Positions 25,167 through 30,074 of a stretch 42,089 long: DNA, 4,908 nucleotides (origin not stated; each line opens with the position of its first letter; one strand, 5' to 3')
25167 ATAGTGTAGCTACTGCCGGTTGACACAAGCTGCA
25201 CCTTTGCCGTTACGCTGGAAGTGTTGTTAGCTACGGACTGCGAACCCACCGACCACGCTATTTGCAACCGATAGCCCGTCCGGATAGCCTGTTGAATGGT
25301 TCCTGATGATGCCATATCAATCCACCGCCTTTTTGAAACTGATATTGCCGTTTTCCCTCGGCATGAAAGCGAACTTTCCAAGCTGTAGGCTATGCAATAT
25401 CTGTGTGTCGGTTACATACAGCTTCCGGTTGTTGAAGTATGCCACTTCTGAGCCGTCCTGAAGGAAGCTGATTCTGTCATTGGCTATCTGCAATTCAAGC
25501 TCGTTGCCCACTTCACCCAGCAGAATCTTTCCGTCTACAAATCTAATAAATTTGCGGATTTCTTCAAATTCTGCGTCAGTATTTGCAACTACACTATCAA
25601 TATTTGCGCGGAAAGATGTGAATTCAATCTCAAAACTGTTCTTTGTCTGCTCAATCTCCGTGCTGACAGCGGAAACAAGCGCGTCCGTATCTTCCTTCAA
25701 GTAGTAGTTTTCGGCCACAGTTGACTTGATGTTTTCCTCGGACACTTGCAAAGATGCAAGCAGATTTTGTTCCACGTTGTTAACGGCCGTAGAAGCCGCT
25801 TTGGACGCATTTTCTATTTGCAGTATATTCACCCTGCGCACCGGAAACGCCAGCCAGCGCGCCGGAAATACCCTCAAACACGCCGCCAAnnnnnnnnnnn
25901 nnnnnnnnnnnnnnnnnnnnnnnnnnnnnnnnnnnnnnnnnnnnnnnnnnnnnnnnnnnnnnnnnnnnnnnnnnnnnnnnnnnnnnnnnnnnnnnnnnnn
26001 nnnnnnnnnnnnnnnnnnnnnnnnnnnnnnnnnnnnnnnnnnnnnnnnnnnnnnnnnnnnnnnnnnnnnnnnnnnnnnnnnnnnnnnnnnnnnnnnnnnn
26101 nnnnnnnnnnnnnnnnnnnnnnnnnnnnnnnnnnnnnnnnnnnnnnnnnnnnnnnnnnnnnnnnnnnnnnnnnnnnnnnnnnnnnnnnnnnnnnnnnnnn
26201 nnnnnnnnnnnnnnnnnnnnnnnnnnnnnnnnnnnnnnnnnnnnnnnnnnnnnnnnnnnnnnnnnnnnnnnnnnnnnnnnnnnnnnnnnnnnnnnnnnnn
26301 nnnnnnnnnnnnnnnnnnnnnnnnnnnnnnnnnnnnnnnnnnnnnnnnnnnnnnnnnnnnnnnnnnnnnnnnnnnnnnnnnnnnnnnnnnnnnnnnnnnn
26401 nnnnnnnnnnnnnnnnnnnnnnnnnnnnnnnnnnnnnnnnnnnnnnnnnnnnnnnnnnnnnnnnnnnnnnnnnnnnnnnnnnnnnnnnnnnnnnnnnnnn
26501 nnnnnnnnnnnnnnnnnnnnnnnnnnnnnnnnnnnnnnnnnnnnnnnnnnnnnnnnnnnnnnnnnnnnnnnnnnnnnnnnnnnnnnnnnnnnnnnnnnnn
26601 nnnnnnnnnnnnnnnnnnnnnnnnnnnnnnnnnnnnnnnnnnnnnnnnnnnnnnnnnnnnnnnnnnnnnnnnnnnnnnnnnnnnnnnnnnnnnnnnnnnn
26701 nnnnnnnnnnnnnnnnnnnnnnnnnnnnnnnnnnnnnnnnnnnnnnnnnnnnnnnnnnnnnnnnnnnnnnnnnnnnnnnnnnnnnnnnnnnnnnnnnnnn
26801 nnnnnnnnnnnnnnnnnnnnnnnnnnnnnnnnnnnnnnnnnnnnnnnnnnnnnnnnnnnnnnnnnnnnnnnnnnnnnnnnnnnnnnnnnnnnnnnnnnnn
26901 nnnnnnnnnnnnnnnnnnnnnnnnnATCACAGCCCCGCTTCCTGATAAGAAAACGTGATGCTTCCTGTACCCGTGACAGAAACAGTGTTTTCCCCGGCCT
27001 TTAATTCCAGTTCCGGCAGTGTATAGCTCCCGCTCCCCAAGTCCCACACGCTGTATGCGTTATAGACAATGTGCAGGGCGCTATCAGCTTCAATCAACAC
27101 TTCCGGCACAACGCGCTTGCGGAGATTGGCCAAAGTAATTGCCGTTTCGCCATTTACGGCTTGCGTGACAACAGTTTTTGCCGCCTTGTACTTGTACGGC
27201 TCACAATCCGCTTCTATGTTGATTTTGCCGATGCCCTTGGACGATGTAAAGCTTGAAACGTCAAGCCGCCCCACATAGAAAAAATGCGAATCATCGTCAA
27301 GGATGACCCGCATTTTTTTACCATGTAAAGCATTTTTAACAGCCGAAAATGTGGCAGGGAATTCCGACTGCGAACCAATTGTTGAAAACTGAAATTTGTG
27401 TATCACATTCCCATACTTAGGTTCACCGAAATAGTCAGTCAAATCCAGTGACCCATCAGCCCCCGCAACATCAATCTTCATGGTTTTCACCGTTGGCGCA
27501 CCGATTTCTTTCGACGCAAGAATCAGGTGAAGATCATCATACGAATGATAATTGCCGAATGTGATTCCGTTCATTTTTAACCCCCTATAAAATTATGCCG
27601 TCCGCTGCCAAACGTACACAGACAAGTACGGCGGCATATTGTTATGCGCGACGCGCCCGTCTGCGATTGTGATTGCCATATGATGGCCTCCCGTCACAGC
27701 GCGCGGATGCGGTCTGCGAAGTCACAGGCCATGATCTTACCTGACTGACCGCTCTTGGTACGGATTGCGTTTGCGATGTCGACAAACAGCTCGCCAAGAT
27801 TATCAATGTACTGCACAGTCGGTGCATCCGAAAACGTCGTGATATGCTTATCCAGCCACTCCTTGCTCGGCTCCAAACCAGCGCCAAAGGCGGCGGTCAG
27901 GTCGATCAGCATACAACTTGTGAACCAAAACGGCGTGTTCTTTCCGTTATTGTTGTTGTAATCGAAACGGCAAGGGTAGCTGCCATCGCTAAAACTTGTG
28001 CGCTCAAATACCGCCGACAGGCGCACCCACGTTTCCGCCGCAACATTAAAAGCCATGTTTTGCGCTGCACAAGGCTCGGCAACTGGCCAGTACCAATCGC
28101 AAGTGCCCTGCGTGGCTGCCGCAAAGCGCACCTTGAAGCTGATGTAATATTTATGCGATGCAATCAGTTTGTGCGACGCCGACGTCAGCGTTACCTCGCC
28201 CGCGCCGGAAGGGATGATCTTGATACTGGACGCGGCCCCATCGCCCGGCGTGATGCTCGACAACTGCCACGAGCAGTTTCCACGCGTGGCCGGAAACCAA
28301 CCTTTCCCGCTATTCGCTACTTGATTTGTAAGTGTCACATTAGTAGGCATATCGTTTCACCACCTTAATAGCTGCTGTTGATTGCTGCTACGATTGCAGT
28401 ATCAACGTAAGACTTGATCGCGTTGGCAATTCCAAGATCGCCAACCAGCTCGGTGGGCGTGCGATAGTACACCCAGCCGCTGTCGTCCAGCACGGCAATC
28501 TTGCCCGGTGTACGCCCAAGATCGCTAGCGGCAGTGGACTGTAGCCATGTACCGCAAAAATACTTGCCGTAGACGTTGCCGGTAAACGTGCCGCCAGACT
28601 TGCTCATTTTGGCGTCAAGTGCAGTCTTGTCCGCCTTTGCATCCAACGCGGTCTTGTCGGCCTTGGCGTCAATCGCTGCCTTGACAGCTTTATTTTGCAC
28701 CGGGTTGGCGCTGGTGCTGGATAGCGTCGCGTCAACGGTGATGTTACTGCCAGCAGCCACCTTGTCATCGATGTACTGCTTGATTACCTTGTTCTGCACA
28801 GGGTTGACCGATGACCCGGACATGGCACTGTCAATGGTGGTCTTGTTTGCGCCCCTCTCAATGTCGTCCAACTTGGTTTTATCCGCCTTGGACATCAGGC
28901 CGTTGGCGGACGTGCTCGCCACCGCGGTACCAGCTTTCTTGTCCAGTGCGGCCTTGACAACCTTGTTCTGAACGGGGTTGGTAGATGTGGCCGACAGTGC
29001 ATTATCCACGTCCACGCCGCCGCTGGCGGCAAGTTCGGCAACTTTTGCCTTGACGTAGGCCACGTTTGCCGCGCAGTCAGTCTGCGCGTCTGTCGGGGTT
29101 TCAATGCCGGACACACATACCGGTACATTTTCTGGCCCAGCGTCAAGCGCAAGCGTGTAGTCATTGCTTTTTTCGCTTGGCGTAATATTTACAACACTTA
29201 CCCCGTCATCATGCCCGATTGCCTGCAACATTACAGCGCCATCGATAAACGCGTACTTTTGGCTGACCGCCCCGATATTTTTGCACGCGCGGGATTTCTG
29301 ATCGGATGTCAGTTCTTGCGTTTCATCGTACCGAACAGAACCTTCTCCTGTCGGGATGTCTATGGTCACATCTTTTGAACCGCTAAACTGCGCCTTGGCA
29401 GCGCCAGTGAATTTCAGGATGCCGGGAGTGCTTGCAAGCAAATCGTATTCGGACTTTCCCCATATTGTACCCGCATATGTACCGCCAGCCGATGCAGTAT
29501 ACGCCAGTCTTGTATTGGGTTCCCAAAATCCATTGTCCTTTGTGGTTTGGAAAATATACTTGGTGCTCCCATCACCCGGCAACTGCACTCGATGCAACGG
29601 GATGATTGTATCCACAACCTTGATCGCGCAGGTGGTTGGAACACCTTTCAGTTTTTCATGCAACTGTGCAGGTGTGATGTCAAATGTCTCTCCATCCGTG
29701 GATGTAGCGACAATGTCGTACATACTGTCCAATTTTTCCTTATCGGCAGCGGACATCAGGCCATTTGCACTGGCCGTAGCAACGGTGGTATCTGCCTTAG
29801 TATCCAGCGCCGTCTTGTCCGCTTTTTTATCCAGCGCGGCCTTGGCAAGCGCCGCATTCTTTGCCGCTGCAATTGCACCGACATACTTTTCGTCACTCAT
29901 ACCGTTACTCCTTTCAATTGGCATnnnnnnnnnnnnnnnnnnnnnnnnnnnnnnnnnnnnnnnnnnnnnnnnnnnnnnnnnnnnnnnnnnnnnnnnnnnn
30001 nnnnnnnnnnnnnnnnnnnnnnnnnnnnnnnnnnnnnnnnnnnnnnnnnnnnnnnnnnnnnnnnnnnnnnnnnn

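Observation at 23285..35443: Two tape-measure genes and two consecutive Dit/Tal/fibre modules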

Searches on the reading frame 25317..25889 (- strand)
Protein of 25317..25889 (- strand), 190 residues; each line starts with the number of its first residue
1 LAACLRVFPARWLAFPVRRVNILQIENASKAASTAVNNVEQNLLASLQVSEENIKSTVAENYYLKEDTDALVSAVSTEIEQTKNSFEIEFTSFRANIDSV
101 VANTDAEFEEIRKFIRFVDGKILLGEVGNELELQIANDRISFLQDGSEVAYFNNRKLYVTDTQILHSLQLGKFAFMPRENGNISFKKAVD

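Call 4: search_protein_families(library=pfam, proteins=[window:25317-25889:-], max_evalue=0.01)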
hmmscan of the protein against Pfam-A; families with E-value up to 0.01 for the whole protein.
window:25317-25889:- (190 aa): 1 family
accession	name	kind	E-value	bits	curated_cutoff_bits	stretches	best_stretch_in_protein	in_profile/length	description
PF09892.16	DUF2119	-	0.0048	16.8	30.5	1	37-129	30-118/188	Uncharacterized protein conserved in archaea (DUF2119)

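Call 5: search_protein_families(library=phrogs, proteins=[window:25317-25889:-], max_evalue=0.001)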
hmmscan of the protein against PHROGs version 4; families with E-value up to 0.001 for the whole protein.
window:25317-25889:- (190 aa): 4 families
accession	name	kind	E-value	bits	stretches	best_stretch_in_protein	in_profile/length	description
phrog_18110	-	unknown function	1.1e-17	64.8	1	31-188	367-532/567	-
phrog_1885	-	tail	2e-08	33.7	1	71-186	909-1030/1033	minor tail protein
phrog_588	-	tail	8.8e-07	28.6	1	45-180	803-938/955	tail fiber protein and host specificity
phrog_10693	-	moron, auxiliary metabolic gene and host takeover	0.00038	19.7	1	98-174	1117-1200/1219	host range and adsorption protein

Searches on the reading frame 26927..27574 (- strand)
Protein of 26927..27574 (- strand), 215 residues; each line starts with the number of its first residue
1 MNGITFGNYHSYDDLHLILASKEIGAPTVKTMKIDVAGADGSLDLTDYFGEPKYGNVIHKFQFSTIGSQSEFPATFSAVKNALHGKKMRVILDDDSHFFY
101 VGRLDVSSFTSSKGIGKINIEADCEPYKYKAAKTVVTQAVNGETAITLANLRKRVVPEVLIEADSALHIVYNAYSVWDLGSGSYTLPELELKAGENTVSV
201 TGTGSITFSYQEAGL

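Call 4: search_protein_families(library=pfam, proteins=[window:26927-27574:-], max_evalue=0.01)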
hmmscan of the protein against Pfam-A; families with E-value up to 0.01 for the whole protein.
window:26927-27574:- (215 aa): 0 families

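Call 5: search_protein_families(library=phrogs, proteins=[window:26927-27574:-], max_evalue=0.001)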
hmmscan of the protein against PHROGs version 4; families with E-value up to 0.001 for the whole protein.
window:26927-27574:- (215 aa): 1 family
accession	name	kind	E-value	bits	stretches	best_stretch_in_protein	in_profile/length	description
phrog_33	-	tail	3.6e-15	57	1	3-211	38-274/651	distal tail protein Dit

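Call 21: search_solved_structures(query=window:26927-27574:-, max_evalue=1)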
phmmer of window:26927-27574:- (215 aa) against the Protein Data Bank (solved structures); distinct sequences matched with E-value up to 1: 0.

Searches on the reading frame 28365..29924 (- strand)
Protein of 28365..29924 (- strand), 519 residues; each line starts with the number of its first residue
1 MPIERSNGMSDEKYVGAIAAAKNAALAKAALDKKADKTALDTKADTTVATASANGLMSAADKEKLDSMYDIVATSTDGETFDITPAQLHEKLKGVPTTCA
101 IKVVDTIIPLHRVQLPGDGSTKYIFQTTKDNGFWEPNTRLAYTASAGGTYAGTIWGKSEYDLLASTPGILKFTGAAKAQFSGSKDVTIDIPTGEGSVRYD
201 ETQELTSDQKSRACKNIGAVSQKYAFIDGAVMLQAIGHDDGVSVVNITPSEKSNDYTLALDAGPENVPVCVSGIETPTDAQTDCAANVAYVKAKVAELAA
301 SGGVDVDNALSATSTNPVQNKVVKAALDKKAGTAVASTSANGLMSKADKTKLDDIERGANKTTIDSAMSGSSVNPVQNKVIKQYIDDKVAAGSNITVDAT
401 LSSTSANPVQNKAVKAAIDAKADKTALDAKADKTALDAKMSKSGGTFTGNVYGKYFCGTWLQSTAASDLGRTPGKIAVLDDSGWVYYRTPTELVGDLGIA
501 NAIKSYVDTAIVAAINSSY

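Call 4: search_protein_families(library=pfam, proteins=[window:28365-29924:-], max_evalue=0.01)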
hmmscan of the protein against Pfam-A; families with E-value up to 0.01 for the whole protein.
window:28365-29924:- (519 aa): 0 families

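Call 5: search_protein_families(library=phrogs, proteins=[window:28365-29924:-], max_evalue=0.001)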
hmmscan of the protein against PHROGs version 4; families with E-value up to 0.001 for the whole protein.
window:28365-29924:- (519 aa): 4 families
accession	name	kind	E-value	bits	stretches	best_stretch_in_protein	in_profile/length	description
phrog_6907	-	unknown function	2.3e-09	38.5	2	28-71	54-91/99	-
phrog_8437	-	unknown function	2.7e-05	24.8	0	35-70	38-75/230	-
phrog_24919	-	tail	3.6e-05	23.8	0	24-60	89-125/402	tail fiber protein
phrog_38707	-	unknown function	0.00041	20.1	0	336-438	341-443/675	-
